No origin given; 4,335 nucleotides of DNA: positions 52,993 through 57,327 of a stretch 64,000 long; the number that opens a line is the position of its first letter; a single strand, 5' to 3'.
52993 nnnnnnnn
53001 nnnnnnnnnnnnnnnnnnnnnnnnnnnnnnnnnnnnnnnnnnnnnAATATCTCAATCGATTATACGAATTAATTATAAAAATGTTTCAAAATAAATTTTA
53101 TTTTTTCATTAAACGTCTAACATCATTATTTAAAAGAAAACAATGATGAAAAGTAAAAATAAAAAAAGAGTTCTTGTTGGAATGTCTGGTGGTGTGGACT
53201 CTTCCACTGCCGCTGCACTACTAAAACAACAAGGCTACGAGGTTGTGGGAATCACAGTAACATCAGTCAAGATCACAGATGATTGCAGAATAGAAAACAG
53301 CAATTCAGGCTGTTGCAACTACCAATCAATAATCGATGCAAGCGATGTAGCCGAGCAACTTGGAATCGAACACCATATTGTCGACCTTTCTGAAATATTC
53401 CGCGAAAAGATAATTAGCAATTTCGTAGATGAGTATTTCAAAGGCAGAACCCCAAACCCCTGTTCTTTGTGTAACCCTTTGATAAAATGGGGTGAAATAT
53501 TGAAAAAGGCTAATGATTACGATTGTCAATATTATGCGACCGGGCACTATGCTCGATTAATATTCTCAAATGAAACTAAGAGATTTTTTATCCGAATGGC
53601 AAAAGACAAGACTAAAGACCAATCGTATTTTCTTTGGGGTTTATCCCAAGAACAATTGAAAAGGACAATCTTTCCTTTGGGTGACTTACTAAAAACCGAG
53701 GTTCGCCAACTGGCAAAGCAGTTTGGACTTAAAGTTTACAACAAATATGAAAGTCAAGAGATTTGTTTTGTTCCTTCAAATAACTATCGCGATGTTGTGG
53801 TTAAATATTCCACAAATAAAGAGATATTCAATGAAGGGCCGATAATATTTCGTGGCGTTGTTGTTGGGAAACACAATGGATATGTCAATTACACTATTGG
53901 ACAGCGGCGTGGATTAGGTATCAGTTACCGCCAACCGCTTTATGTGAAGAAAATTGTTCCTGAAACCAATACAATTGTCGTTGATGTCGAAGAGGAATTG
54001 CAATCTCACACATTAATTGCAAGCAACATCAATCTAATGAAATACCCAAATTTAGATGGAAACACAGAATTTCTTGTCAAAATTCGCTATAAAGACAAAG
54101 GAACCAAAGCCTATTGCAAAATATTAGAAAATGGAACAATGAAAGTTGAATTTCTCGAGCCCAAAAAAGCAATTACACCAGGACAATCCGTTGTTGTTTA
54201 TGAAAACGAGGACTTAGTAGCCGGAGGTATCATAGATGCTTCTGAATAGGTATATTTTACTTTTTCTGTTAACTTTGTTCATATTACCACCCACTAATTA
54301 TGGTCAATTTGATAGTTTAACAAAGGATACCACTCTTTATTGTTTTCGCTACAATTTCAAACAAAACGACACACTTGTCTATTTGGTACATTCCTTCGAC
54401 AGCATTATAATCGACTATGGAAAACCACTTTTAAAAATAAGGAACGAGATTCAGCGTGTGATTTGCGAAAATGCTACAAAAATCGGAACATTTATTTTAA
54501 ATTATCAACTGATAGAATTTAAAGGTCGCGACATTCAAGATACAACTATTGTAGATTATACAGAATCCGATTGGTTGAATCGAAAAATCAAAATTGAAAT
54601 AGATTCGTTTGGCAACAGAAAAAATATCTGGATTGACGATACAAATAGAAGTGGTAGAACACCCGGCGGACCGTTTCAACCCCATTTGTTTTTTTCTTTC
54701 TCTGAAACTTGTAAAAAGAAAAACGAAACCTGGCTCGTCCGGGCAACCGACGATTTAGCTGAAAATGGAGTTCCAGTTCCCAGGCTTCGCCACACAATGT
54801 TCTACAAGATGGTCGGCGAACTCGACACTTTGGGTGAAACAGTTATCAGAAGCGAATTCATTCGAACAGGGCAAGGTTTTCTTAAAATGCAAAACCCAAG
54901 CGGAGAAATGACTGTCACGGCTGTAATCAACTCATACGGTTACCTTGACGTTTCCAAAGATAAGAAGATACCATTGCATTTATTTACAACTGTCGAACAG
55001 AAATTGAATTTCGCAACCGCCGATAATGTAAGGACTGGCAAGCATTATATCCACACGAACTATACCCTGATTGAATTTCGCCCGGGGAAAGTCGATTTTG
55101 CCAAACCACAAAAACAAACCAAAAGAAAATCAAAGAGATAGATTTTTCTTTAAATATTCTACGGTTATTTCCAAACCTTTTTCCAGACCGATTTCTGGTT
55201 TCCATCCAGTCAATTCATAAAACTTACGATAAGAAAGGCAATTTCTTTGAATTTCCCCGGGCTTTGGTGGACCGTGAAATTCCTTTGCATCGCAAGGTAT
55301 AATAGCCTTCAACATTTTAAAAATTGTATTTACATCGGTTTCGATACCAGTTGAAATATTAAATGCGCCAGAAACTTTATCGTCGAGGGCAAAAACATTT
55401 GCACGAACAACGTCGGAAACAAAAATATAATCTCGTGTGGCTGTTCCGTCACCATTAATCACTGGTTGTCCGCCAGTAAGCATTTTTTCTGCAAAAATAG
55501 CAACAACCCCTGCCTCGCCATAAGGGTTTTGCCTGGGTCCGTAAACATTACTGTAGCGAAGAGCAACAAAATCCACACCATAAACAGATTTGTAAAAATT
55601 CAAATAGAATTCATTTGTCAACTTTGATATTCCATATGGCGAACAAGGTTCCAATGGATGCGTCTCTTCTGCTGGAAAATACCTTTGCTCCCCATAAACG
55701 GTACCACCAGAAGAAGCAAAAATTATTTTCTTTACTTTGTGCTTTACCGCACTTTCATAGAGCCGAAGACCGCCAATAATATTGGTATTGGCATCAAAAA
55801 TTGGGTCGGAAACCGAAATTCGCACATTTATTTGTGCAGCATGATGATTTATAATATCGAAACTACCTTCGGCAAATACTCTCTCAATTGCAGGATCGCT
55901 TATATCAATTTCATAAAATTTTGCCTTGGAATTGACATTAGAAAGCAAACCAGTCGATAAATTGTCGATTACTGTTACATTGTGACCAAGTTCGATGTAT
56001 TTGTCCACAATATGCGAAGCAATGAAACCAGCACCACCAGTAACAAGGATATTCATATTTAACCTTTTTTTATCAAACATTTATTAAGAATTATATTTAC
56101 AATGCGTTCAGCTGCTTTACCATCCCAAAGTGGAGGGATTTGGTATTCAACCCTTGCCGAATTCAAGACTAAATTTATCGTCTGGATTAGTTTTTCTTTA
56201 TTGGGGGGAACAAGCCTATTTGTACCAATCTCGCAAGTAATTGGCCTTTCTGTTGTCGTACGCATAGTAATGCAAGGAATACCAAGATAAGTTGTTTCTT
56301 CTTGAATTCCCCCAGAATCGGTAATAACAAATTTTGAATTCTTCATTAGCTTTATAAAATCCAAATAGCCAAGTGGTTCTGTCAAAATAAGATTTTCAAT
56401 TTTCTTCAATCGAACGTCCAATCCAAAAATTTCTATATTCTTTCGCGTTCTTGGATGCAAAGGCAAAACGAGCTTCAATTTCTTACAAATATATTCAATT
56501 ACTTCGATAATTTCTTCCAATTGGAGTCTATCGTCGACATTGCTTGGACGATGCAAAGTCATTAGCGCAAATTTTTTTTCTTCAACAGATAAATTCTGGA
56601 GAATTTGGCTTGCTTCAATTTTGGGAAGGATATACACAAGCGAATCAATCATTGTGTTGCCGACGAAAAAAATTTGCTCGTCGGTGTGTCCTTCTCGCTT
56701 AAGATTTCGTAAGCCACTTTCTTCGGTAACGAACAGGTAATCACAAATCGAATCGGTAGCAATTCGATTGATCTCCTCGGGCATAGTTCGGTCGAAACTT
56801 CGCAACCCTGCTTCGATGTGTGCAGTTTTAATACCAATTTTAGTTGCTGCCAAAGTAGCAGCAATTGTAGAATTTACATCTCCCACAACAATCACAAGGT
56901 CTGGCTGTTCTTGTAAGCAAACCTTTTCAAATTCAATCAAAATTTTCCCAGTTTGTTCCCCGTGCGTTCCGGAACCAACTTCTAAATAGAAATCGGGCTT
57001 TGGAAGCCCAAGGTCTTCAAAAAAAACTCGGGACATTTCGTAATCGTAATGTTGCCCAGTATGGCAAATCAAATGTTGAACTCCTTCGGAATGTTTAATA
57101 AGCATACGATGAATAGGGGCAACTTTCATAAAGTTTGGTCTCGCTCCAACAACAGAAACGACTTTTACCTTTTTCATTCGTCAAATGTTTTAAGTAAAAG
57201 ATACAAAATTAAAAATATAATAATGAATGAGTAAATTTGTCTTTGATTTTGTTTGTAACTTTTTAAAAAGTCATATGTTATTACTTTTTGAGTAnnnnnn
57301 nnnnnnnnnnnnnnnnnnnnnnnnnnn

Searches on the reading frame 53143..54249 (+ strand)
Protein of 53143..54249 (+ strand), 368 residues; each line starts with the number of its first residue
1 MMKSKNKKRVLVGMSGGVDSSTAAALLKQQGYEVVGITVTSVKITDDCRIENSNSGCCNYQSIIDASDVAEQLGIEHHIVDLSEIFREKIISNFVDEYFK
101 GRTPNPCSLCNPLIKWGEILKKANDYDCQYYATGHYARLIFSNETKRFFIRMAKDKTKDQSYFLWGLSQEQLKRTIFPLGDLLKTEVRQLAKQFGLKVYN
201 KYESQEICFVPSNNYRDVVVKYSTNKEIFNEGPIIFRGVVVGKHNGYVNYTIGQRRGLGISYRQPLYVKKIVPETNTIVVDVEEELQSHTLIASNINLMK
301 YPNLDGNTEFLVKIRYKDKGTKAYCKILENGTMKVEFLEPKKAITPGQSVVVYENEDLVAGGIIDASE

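Call 34: search_protein_families(library=pfam, proteins=[window:53143-54249:+], max_evalue=0.0001)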
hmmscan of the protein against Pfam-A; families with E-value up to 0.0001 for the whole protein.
window:53143-54249:+ (368 aa): 5 families
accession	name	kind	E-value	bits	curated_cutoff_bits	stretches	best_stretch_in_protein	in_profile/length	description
PF03054.22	tRNA_Me_trans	-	4.2e-72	242.5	20.6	1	8-211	1-201/202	tRNA methyl transferase HUP domain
PF20258.4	tRNA_Me_trans_C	-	1.4e-16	61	20.6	1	288-364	1-77/77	Aminomethyltransferase beta-barrel domain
PF20259.3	tRNA_Me_trans_M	-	4.8e-16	58.5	27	1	231-280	12-64/66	tRNA methyl transferase PRC-barrel domain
PF02540.23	NAD_synthase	-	1.6e-09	37.7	21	1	3-87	14-86/242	NAD synthase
PF06508.19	QueC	-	4e-06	26.9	22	0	10-83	2-61/210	Queuosine biosynthesis protein QueC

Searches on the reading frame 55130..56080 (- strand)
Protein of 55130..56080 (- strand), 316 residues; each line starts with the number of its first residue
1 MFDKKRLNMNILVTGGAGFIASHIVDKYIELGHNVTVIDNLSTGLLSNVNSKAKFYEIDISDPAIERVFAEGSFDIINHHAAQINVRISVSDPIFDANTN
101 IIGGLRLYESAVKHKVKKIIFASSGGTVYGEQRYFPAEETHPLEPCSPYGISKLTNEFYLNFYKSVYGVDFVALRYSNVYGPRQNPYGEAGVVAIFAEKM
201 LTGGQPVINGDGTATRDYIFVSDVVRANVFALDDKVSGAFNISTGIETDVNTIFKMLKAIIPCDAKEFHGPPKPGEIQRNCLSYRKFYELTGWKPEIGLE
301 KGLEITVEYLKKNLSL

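Call 35: search_protein_families(library=pfam, proteins=[window:55130-56080:-], max_evalue=0.0001)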
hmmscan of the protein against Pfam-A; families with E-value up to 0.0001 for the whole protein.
window:55130-56080:- (316 aa): 6 families
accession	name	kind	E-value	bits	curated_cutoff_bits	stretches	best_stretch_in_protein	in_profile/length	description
PF01370.27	Epimerase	-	9.2e-56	189.4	20.9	1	11-242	1-239/240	NAD dependent epimerase/dehydratase family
PF16363.11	GDP_Man_Dehyd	-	1.2e-49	170.1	27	1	12-304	1-330/332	GDP-mannose 4,6 dehydratase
PF01073.25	3Beta_HSD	-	7.4e-15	55.1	22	1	12-232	1-229/280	3-beta hydroxysteroid dehydrogenase/isomerase family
PF02719.21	Polysacc_synt_2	-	1.1e-10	41.6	20.2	1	11-238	1-223/293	Polysaccharide biosynthesis protein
PF04321.23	RmlD_sub_bind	-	6.6e-09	35.7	27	1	9-186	1-158/287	RmlD substrate binding domain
PF07993.18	NAD_binding_4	-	1.3e-05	24.9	20.1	0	72-186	87-214/258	Male sterility protein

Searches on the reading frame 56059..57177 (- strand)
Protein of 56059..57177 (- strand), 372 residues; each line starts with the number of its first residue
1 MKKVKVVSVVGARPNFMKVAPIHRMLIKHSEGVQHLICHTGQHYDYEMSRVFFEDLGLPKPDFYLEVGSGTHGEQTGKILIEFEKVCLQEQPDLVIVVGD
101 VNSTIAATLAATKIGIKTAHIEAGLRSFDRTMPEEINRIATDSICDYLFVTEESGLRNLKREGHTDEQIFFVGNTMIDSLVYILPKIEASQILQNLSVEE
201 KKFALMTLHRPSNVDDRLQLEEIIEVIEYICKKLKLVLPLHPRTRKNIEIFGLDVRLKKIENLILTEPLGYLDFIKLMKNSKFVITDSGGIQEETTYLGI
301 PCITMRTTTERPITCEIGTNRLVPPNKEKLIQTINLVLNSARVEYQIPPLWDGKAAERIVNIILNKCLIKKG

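Call 35: search_protein_families(library=pfam, proteins=[window:56059-57177:-], max_evalue=0.0001)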
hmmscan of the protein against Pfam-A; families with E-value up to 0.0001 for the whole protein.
window:56059-57177:- (372 aa): 2 families
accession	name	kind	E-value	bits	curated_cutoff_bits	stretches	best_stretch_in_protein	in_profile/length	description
PF02350.25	Epimerase_2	-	2.8e-112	375.4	30.6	1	27-363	3-346/347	UDP-N-acetylglucosamine 2-epimerase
PF04007.18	DUF354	-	3.5e-06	26.8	22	1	143-304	124-284/349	Protein of unknown function (DUF354)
